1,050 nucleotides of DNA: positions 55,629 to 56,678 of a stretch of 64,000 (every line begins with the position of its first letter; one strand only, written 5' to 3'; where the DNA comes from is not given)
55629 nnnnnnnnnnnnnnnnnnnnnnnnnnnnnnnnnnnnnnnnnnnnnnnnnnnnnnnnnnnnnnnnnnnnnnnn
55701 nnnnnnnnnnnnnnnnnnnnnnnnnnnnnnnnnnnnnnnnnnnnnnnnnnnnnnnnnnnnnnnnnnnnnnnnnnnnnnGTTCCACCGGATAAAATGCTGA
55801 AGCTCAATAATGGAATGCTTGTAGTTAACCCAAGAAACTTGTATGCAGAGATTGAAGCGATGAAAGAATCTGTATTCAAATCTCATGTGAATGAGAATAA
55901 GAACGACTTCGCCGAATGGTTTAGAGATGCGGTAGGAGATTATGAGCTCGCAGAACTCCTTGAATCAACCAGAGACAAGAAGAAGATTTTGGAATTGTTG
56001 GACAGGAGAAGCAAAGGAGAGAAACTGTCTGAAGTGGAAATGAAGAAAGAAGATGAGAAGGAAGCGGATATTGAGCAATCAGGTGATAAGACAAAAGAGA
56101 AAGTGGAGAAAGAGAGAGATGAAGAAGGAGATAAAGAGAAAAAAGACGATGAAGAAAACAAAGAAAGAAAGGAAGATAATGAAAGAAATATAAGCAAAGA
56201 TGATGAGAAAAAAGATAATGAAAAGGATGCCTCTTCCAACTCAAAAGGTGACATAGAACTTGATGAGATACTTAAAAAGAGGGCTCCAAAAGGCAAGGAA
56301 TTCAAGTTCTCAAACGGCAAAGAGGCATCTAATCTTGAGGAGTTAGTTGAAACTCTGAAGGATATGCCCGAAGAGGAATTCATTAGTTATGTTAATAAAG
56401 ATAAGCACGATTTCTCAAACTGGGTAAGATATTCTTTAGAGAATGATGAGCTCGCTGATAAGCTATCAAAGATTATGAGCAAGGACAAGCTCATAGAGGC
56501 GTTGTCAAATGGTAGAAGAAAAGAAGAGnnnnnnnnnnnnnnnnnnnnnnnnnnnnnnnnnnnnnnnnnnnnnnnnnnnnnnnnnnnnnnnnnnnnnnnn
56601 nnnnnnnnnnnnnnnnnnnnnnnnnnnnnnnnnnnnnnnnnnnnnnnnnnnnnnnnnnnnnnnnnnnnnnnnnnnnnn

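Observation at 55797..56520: A ~60-aa cytoplasmic tail module present twice in the ATPase and once at the C-terminus of the 1057-aa surface protein (42,768-42,986)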

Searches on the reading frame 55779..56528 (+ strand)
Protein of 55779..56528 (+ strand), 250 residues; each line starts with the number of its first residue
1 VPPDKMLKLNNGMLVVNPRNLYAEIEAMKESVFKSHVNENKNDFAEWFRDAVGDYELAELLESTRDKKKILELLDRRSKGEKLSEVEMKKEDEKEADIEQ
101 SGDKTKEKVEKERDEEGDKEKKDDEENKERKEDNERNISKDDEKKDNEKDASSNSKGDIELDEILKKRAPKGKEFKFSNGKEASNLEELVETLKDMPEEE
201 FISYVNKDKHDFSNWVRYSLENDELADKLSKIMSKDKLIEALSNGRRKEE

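Call 62: predict_structure(alignment_id=A3)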
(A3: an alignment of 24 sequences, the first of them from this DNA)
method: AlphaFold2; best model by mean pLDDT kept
length: 250 residues; sequences in the alignment: 24
mean_pLDDT: 75.9   pTM: 0.38
mean pLDDT of the five models: 75.9, 75.9, 75.7, 73.8, 73.8
residues with pLDDT >= 90: 138; 70-90: 28; 50-70: 12; < 50: 72
segments of 3 or more residues with pLDDT < 50: 88-129, 131-133, 135-156, 247-250
pLDDT, mean of each block of 10 residues (from residue 1): 88 90 95 95 96 94 95 92 61 45 38 40 40 42 40 46 83 93 94 94 94 95 91 93 62
secondary structure, 60 per line:
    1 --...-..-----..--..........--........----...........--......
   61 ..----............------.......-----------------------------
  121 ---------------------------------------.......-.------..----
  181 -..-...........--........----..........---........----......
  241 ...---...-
elements in order: H18-27 H30-36 H43-52 H55-62 H67-78 H85-91 H160-166 H186-195 H198-204 H211-219 H223-230 H235-243
